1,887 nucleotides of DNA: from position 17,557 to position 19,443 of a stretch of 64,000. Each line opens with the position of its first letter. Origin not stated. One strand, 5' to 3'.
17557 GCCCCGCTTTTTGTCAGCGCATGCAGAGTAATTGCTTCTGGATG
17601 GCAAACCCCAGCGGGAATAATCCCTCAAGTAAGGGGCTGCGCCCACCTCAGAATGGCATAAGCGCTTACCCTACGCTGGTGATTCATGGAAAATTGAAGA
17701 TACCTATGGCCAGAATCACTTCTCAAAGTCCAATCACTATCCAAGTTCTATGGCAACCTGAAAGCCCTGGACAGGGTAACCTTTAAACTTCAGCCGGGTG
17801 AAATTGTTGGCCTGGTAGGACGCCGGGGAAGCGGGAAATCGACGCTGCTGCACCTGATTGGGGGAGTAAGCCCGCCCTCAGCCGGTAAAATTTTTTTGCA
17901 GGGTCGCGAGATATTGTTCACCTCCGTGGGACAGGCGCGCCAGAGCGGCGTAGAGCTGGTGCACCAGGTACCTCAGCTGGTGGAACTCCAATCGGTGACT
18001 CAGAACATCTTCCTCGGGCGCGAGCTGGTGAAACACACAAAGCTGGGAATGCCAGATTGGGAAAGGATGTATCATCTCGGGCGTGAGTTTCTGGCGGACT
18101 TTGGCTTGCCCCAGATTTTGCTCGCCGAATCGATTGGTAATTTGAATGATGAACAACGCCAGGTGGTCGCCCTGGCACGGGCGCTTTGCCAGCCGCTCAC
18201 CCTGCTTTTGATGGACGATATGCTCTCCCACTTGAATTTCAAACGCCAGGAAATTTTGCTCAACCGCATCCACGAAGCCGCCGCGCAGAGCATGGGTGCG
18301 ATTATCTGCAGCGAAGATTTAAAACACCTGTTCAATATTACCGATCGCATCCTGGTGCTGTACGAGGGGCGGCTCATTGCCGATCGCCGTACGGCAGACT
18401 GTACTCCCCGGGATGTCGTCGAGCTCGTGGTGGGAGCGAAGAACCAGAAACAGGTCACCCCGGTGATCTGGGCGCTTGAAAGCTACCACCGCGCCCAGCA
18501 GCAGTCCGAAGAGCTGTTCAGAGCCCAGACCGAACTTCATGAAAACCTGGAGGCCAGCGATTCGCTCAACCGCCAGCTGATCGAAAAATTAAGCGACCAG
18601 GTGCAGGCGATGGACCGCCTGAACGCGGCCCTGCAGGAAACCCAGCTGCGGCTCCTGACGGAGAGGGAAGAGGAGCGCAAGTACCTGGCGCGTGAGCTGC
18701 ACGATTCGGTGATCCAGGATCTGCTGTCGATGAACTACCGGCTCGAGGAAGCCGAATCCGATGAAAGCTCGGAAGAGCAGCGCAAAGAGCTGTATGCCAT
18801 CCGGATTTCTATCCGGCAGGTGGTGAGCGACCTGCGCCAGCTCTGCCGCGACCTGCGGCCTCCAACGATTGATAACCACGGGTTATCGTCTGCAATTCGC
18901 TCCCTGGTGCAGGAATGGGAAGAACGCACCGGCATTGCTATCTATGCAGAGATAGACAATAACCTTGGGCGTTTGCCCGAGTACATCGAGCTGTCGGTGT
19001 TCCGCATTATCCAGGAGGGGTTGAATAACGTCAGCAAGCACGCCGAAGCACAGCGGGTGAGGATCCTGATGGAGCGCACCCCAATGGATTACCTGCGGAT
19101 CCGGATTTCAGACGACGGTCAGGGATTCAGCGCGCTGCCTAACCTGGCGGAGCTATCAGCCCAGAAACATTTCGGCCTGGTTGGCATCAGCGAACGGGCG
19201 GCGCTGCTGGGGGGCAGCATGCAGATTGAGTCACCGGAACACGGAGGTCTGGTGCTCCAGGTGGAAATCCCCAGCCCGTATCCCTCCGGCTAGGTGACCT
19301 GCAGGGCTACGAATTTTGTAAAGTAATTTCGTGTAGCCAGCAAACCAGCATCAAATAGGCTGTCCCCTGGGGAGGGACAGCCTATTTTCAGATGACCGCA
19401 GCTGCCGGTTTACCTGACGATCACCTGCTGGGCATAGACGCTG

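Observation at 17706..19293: Soluble histidine kinase whose only 'sensor' is a degenerate ABC-transporter nucleotide-binding domain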

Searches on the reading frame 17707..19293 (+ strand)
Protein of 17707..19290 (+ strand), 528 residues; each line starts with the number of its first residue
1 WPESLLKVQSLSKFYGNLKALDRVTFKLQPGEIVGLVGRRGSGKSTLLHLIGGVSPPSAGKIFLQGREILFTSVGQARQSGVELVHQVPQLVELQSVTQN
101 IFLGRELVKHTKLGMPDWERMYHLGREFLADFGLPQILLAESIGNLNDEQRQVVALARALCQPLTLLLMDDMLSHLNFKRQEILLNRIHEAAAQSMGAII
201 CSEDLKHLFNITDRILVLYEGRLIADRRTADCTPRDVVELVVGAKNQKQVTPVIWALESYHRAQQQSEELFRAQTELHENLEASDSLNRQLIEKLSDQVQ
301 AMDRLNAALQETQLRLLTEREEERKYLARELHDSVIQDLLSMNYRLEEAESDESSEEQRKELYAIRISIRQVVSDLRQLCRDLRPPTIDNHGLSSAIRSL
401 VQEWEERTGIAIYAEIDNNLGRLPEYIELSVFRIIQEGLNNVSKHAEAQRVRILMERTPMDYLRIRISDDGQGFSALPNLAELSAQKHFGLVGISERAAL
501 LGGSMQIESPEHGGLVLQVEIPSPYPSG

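Call 6: search_protein_families(library=pfam, proteins=[window:17707-19290:+], max_evalue=0.01)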
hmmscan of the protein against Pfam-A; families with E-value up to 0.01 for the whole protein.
seq(528 aa): 6 families
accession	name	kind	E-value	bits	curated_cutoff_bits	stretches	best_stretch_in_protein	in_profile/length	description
PF00005.33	ABC_tran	-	7.4e-21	75.6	25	1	21-172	1-135/137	ABC transporter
PF07730.19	HisKA_3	-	5.6e-13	49.7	24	1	323-386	1-66/68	Histidine kinase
PF02518.31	HATPase_c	-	1.1e-08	35.9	26.4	1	429-523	4-109/111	Histidine kinase-, DNA gyrase B-, and HSP90-like ATPase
PF02463.25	SMC_N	-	0.0021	17.9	40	0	156-202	151-196/220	RecF/RecN/SMC N terminal domain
PF13555.12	AAA_29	-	0.0072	16.5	27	0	21-48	12-39/61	P-loop containing region of AAA domain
PF13175.12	AAA_15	-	0.0096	16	32.1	0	177-365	148-334/374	AAA ATPase domain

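Call 7: find_homologous_proteins(query=window:17707-19290:+, max_evalue=1e-10)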
Query seq(528 aa) (528 aa): 2922 proteins with E <= 1e-10 among 8000 candidates; the best 120 are listed.
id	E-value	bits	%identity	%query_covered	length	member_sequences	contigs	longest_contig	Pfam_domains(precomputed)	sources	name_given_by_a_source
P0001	5.4e-291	983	100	86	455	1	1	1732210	PF07730.20,PF02518.32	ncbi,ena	-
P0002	3.6e-243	826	73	99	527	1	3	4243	PF00005.34,PF07730.20,PF02518.32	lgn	-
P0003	8.0e-241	818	72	100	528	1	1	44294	PF00005.34,PF07730.20,PF02518.32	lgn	-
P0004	3.2e-236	803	72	99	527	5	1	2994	PF00005.34,PF07730.20,PF02518.32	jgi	-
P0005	6.2e-228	775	68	100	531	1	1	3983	PF00005.34,PF07730.20,PF02518.32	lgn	-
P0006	5.7e-227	772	69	100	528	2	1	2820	PF00005.34,PF07730.20,PF02518.32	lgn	-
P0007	1.3e-226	771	68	100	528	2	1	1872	PF00005.34,PF07730.20,PF02518.32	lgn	-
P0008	1.7e-226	771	69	100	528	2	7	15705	PF00005.34,PF07730.20,PF02518.32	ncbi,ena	-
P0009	5.4e-226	769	67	100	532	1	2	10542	PF00005.34,PF07730.20,PF02518.32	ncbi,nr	ncbi:MAG: ATP-binding cassette domain-containing protein [Chloroflexi bacterium]|nr:ATP-binding cass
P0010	2.2e-223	760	67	100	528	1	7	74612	PF00005.34,PF07730.20,PF02518.32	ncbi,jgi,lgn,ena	-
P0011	1.3e-222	758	67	99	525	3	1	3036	PF00005.34,PF07730.20,PF02518.32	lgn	-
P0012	1.2e-221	755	67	100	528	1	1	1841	PF00005.34,PF07730.20,PF02518.32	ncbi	-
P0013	2.2e-221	754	67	100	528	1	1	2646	PF00005.34,PF07730.20,PF02518.32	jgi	-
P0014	2.9e-219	747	66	100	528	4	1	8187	PF00005.34,PF07730.20,PF02518.32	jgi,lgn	jgi:signal transduction histidine kinase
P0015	1.7e-217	741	66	100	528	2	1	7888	PF00005.34,PF07730.20,PF02518.32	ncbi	-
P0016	1.8e-217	741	66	100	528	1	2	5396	PF00005.34,PF07730.20,PF02518.32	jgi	-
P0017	3.9e-217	740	66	100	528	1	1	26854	PF00005.34,PF07730.20,PF02518.32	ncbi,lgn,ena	-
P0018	4.4e-217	740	65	100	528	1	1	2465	PF00005.34,PF07730.20,PF02518.32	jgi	jgi:signal transduction histidine kinase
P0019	4.8e-217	739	65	100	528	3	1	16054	PF00005.34,PF07730.20,PF02518.32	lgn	-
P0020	9.7e-217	738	64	100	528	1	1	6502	PF00005.34,PF07730.20,PF02518.32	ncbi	-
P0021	1.1e-216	738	65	100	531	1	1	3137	PF00005.34,PF07730.20,PF02518.32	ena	-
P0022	1.3e-216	738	65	100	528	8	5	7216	PF00005.34,PF07730.20,PF02518.32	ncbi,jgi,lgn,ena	-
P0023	8.9e-216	735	66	100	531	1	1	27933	PF00005.34,PF07730.20,PF02518.32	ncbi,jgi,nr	ncbi:MAG: ATP-binding cassette domain-containing protein [Chloroflexi bacterium]|nr:ATP-binding cass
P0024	1.2e-215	735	67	99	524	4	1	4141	PF00005.34,PF07730.20,PF02518.32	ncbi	-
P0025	2.1e-215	734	65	100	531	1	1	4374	PF00005.34,PF07730.20,PF02518.32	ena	-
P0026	8.9e-215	732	64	100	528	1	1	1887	PF00005.34,PF07730.20,PF02518.32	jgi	jgi:signal transduction histidine kinase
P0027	2.7e-214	730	63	100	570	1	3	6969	PF00005.34,PF07730.20,PF02518.32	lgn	-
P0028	4.5e-214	730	67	100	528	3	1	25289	PF00005.34,PF07730.20,PF02518.32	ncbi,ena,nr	ncbi:MAG: ATP-binding cassette domain-containing protein [Anaerolineae bacterium]|nr:ATP-binding cas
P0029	1.3e-213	728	64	100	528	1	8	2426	PF00005.34,PF07730.20,PF02518.32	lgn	-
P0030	1.4e-213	728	63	100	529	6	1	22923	PF00005.34,PF07730.20,PF02518.32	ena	-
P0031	3.8e-213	727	63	100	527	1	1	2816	PF00005.34,PF07730.20,PF02518.32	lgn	-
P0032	4.9e-213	726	64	100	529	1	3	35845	PF00005.34,PF07730.20,PF02518.32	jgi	jgi:signal transduction histidine kinase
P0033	1.3e-212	725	64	100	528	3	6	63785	PF00005.34,PF07730.20,PF02518.32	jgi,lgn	-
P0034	2.5e-212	724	64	100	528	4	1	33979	PF00005.34,PF07730.20,PF02518.32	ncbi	-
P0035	2.1e-211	721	63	100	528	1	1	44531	PF00005.34,PF07730.20,PF02518.32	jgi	jgi:signal transduction histidine kinase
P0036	2.1e-211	721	65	100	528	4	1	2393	PF00005.34,PF07730.20,PF02518.32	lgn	-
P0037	1.9e-210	718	63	100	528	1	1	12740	PF00005.34,PF07730.20,PF02518.32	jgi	jgi:signal transduction histidine kinase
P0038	2.0e-210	718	63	100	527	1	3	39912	PF00005.34,PF07730.20,PF02518.32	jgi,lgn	-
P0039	5.1e-210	716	63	100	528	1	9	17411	PF00005.34,PF07730.20,PF02518.32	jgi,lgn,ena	jgi:signal transduction histidine kinase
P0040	5.1e-210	716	63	100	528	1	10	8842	PF00005.34,PF07730.20,PF02518.32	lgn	-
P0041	2.3e-209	714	61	100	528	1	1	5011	PF00005.34,PF07730.20,PF02518.32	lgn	-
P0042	1.0e-208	712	63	100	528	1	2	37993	PF00005.34,PF07730.20,PF02518.32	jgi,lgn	-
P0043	1.0e-208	712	63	100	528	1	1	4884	PF00005.34,PF07730.20,PF02518.32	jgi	jgi:signal transduction histidine kinase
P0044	1.1e-208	712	65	99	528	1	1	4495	PF00005.34,PF07730.20,PF02518.32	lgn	-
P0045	1.2e-208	712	63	100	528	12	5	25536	PF00005.34,PF07730.20,PF02518.32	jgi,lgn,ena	-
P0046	8.7e-208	709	62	100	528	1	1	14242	PF00005.34,PF07730.20,PF02518.32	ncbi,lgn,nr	ncbi:MAG: ATP-binding cassette domain-containing protein [Anaerolineae bacterium]|nr:ATP-binding cas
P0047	2.5e-207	707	61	100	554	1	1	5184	PF00005.34,PF07730.20,PF02518.32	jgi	jgi:signal transduction histidine kinase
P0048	1.8e-206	705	62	100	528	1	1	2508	PF00005.34,PF07730.20,PF02518.32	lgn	-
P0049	4.4e-206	703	62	100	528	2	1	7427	PF00005.34,PF07730.20,PF02518.32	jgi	-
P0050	4.9e-206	703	61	100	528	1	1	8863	PF00005.34,PF07730.20,PF02518.32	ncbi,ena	-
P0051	6.4e-206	703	62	99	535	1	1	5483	PF00005.34,PF07730.20,PF02518.32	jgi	jgi:signal transduction histidine kinase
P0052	8.1e-206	702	62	100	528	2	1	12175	PF00005.34,PF07730.20,PF02518.32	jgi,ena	-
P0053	5.5e-205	700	62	100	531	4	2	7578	PF00005.34,PF07730.20,PF02518.32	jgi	jgi:signal transduction histidine kinase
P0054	7.2e-205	699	63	100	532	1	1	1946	PF00005.34,PF07730.20,PF02518.32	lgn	-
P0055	5.0e-204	696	62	100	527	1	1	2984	PF00005.34,PF07730.20,PF02518.32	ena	-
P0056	7.0e-204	696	64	99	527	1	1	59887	PF00005.34,PF07730.20,PF02518.32,PF13304.13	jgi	jgi:signal transduction histidine kinase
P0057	8.4e-204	696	62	100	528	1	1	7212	PF00005.34,PF07730.20,PF02518.32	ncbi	-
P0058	2.1e-203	694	63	100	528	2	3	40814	PF00005.34,PF07730.20,PF02518.32,PF13304.13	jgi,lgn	jgi:signal transduction histidine kinase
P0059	1.1e-202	692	61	100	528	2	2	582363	PF00005.34,PF07730.20,PF02518.32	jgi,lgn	-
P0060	1.8e-202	691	62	99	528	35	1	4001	PF00005.34,PF07730.20,PF02518.32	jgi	-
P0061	2.2e-202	691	62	99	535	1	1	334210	PF00005.34,PF07730.20,PF02518.32,PF13304.13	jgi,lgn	jgi:signal transduction histidine kinase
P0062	6.1e-202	690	61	100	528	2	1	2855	PF00005.34,PF07730.20,PF02518.32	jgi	jgi:signal transduction histidine kinase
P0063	6.5e-202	690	62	100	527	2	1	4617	PF00005.34,PF07730.20,PF02518.32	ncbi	-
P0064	2.3e-201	688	60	100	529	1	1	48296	PF00005.34,PF07730.20,PF02518.32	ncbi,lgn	-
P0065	3.3e-201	687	61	99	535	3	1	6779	PF00005.34,PF07730.20,PF02518.32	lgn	-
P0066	6.3e-201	686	61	100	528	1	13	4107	PF00005.34,PF07730.20,PF02518.32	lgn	-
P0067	8.5e-201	686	61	100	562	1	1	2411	PF00005.34,PF07730.20,PF02518.32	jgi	jgi:signal transduction histidine kinase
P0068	8.6e-201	686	62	100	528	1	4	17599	PF00005.34,PF07730.20,PF02518.32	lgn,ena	-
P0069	8.7e-201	686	60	100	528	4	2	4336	PF00005.34,PF07730.20,PF02518.32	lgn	-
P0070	1.0e-200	686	62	100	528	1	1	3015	PF00005.34,PF07730.20,PF02518.32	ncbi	-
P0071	1.3e-200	685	63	100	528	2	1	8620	PF00005.34,PF07730.20,PF02518.32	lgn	-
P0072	2.2e-200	684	60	100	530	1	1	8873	PF00005.34,PF07730.20,PF02518.32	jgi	jgi:signal transduction histidine kinase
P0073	1.1e-199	682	60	100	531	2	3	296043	PF00005.34,PF07730.20,PF02518.32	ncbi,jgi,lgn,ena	-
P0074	1.2e-199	682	62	100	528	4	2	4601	PF00005.34,PF07730.20,PF02518.32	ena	-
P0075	1.0e-198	679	61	100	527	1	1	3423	PF00005.34,PF07730.20,PF02518.32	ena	-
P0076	1.4e-198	678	63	94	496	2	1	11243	PF00005.34,PF07730.20,PF02518.32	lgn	-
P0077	1.7e-198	678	61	99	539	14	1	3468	PF00005.34,PF07730.20,PF02518.32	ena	-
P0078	2.8e-198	678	61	99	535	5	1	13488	PF00005.34,PF07730.20,PF02518.32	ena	-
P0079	5.2e-198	677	60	100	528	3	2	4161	PF00005.34,PF07730.20,PF02518.32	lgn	-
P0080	5.7e-198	677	60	100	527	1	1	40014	PF00005.34,PF07730.20,PF02518.32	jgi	jgi:signal transduction histidine kinase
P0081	9.5e-198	676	59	99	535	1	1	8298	PF00005.34,PF07730.20,PF02518.32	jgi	jgi:signal transduction histidine kinase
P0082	1.3e-197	675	61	99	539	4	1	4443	PF00005.34,PF07730.20,PF02518.32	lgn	-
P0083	1.8e-197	675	60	100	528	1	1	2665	PF00005.34,PF07730.20,PF02518.32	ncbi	-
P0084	2.0e-197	675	60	100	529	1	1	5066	PF00005.34,PF07730.20,PF02518.32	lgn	-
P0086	1.1e-195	669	59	99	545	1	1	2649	PF00005.34,PF07730.20,PF02518.32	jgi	jgi:signal transduction histidine kinase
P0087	2.5e-195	668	60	96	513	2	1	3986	PF00005.34,PF07730.20,PF02518.32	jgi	-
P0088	2.9e-195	668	60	99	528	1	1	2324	PF00005.34,PF07730.20,PF02518.32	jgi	jgi:signal transduction histidine kinase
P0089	3.3e-195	667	59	100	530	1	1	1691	PF00005.34,PF07730.20,PF02518.32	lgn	-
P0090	7.9e-195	666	59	100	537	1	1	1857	PF00005.34,PF07730.20,PF02518.32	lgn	-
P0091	1.4e-194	665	60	100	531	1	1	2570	PF00005.34,PF07730.20,PF02518.32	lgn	-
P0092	3.3e-194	664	59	99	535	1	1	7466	PF00005.34,PF07730.20,PF02518.32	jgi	jgi:signal transduction histidine kinase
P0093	6.0e-194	663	59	100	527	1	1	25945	PF00005.34,PF07730.20,PF02518.32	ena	-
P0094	6.1e-194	663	60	100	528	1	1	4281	PF00005.34,PF07730.20,PF02518.32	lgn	-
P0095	2.0e-193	662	57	99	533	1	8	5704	PF00005.34,PF07730.20,PF02518.32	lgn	-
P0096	7.1e-193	660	59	100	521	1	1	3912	PF00005.34,PF07730.20,PF02518.32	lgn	-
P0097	2.9e-192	658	59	100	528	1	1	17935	PF00005.34,PF07730.20,PF02518.32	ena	-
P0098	1.5e-191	655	59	100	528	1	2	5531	PF00005.34,PF07730.20,PF02518.32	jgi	jgi:signal transduction histidine kinase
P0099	6.6e-191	653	59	99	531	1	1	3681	PF00005.34,PF07730.20,PF02518.32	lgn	-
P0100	2.5e-190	651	58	99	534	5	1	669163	PF00005.34,PF07730.20,PF02518.32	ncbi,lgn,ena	-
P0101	2.6e-190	651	60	99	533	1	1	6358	PF00005.34,PF07730.20,PF02518.32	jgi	jgi:signal transduction histidine kinase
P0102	3.2e-190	651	59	100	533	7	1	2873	PF00005.34,PF07730.20,PF02518.32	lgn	-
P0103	4.6e-190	650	60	100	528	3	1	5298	PF00005.34,PF07730.20,PF02518.32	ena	-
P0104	3.8e-189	647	58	99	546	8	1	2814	PF00005.34,PF07730.20,PF02518.32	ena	-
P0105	5.0e-189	647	58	99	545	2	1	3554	PF00005.34,PF07730.20,PF02518.32,PF13304.13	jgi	jgi:signal transduction histidine kinase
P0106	5.4e-189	647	59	100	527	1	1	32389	PF00005.34,PF07730.20,PF02518.32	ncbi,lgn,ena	-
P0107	6.1e-189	647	59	100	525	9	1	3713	PF00005.34,PF07730.20,PF02518.32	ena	-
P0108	7.0e-189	647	59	99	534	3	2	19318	PF00005.34,PF07730.20,PF02518.32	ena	-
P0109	7.4e-189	646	59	99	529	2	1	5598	PF00005.34,PF07730.20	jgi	jgi:signal transduction histidine kinase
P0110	8.9e-189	646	58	99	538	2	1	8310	PF00005.34,PF07730.20,PF02518.32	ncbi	-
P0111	1.2e-188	646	58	100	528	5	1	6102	PF00005.34,PF07730.20,PF02518.32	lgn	-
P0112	1.5e-188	645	57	100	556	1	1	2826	PF00005.34,PF07730.20,PF02518.32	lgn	-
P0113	2.1e-188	645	58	99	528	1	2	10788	PF00005.34,PF07730.20,PF02518.32,PF13304.13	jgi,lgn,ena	jgi:signal transduction histidine kinase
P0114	2.5e-188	645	58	100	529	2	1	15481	PF00005.34,PF07730.20,PF02518.32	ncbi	-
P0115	4.2e-188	644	58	99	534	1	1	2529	PF00005.34,PF07730.20,PF02518.32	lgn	-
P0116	7.9e-188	643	58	100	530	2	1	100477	PF00005.34,PF07730.20,PF02518.32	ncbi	-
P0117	8.0e-188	643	59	99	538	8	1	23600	PF00005.34,PF07730.20,PF02518.32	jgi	jgi:signal transduction histidine kinase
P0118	1.7e-187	642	59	99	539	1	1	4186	PF00005.34,PF07730.20,PF02518.32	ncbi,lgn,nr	ncbi:MAG TPA: ATP-binding cassette domain-containing protein [Anaerolineae bacterium]|nr:ATP-binding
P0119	1.8e-187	642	57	100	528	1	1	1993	PF00005.34,PF07730.20,PF02518.32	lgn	-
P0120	3.1e-187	641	58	99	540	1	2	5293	PF00005.34,PF07730.20,PF02518.32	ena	-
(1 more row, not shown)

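Call 11: find_encoding_contigs(protein=P0059, flank=10000, max_places=2)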
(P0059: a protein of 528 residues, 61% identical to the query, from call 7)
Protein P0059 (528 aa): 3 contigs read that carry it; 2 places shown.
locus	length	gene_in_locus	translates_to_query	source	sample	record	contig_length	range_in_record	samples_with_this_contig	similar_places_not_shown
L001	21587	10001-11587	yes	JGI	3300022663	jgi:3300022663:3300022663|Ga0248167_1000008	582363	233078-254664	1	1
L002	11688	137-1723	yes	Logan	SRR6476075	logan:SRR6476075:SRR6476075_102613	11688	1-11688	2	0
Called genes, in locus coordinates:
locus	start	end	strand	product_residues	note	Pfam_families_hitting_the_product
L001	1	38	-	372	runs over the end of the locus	PF00069:Pkinase (faint)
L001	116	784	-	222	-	PF00293:NUDIX, PF19368:WHD_AraR, PF21906:WHD_NrtR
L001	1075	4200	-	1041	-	PF02837:Glyco_hydro_2_N, PF22666:Glyco_hydro_2_N2 (weak), PF00703:Glyco_hydro_2, PF02836:Glyco_hydro_2_C, PF16353:LacZ_4, PF02929:Bgal_small_N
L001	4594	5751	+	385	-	PF00532:Peripla_BP_1, PF13407:Peripla_BP_4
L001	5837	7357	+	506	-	PF00005:ABC_tran, PF13304:AAA_21 (faint), PF00005:ABC_tran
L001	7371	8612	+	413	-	PF02653:BPD_transp_2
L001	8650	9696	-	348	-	PF00072:Response_reg, PF00196:GerE, PF08281:Sigma70_r4_2 (weak), PF00072:Response_reg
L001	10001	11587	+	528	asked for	PF00005:ABC_tran, PF07730:HisKA_3, PF02518:HATPase_c (weak)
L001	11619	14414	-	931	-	PF01073:3Beta_HSD, PF01370:Epimerase, PF04321:RmlD_sub_bind (weak), PF07993:NAD_binding_4, PF13460:NAD_binding_10 (faint), PF16363:GDP_Man_Dehyd, PF00501:AMP-binding, PF23562:AMP-binding_C_3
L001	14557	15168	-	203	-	PF00081:Sod_Fe_N, PF02777:Sod_Fe_C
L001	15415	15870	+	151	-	PF22381:Staph_reg_Sar_Rot (weak), PF01047:MarR, PF12802:MarR_2, PF13545:HTH_Crp_2 (weak), PF21984:DnaD_N (faint), PF01325:Fe_dep_repress (weak), PF13412:HTH_24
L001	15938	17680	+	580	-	PF00664:ABC_membrane, PF00005:ABC_tran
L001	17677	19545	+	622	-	PF00664:ABC_membrane, PF00004:AAA (faint), PF00005:ABC_tran, PF13304:AAA_21 (faint), PF13401:AAA_22 (faint)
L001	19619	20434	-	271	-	PF00106:adh_short, PF08659:KR, PF13561:adh_short_C2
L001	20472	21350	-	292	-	PF00106:adh_short, PF01370:Epimerase (faint), PF08659:KR (weak), PF13561:adh_short_C2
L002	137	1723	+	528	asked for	PF00005:ABC_tran, PF07730:HisKA_3, PF02518:HATPase_c (weak)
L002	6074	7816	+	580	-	PF00664:ABC_membrane, PF00005:ABC_tran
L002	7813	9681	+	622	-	PF00664:ABC_membrane, PF00004:AAA (faint), PF00005:ABC_tran, PF13304:AAA_21 (faint), PF13401:AAA_22 (faint)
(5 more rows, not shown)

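Call 12: find_encoding_contigs(protein=P0100, flank=10000, max_places=2)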
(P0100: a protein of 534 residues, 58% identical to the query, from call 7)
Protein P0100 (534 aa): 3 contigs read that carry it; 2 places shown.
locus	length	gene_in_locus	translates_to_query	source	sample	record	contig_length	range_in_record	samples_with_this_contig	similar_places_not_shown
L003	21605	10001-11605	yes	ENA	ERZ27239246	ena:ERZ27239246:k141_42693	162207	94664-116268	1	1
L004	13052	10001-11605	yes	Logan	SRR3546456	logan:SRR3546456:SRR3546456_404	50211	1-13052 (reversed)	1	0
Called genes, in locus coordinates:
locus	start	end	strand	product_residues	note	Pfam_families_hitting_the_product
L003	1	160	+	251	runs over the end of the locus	PF01656:CbiA, PF10609:ParA, PF13614:AAA_31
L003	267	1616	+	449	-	PF03219:TLC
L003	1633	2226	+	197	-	-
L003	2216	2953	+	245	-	-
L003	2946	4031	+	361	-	-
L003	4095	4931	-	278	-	PF01326:PPDK_N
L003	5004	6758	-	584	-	PF27448:Rph_4th, PF00391:PEP-utilizers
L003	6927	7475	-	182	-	PF01558:POR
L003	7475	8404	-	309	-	PF02775:TPP_enzyme_C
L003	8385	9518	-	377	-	PF01855:POR_N, PF02780:Transketolase_C (weak), PF17147:PFOR_II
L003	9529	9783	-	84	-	PF13484:Fer4_16 (faint), PF13187:Fer4_9 (weak), PF14697:Fer4_21 (faint), PF00037:Fer4 (weak), PF12797:Fer4_2 (faint), PF13237:Fer4_10 (weak), PF12838:Fer4_7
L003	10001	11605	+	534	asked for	PF00005:ABC_tran, PF07730:HisKA_3, PF02518:HATPase_c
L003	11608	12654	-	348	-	PF00072:Response_reg, PF00196:GerE, PF00072:Response_reg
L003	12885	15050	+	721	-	PF00532:Peripla_BP_1, PF13407:Peripla_BP_4, PF01225:Mur_ligase (faint), PF18938:aRib (faint), PF00532:Peripla_BP_1, PF13407:Peripla_BP_4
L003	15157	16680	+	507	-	PF00005:ABC_tran, PF13304:AAA_21 (faint), PF00005:ABC_tran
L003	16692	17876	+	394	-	PF02653:BPD_transp_2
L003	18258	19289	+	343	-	PF00356:LacI, PF00532:Peripla_BP_1, PF13407:Peripla_BP_4, PF13377:Peripla_BP_3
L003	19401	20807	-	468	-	PF00395:SLH (weak)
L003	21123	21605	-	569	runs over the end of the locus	PF00395:SLH (weak)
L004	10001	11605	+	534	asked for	PF00005:ABC_tran, PF07730:HisKA_3, PF02518:HATPase_c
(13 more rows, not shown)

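Call 13: find_encoding_contigs(protein=P0003, flank=10000, max_places=2)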
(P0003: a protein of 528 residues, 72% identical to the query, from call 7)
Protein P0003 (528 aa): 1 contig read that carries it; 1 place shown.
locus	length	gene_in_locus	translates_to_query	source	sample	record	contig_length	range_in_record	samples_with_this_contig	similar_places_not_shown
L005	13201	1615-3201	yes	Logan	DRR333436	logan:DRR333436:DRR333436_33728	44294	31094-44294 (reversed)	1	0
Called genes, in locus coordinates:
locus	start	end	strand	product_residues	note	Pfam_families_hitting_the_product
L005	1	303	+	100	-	?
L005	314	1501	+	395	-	PF02653:BPD_transp_2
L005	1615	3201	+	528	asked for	PF00005:ABC_tran, PF07730:HisKA_3, PF02518:HATPase_c (weak)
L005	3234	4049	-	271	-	-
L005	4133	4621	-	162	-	PF18319:Zn_ribbon_PriA (weak), PF13453:Zn_ribbon_TFIIB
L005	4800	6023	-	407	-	PF00201:UDPGT, PF04101:Glyco_tran_28_C, PF06722:EryCIII-like_C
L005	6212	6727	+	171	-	-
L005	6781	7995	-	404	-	PF04055:Radical_SAM, PF12836:HHH_3 (weak)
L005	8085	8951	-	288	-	-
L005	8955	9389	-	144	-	PF01243:PNPOx_N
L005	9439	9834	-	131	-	PF08818:DUF1801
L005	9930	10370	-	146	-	PF18905:DUF5661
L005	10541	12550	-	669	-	-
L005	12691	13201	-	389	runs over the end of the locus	PF26549:Tricorn_N (weak), PF26550:Tricorn_2nd (faint), PF07676:PD40 (faint)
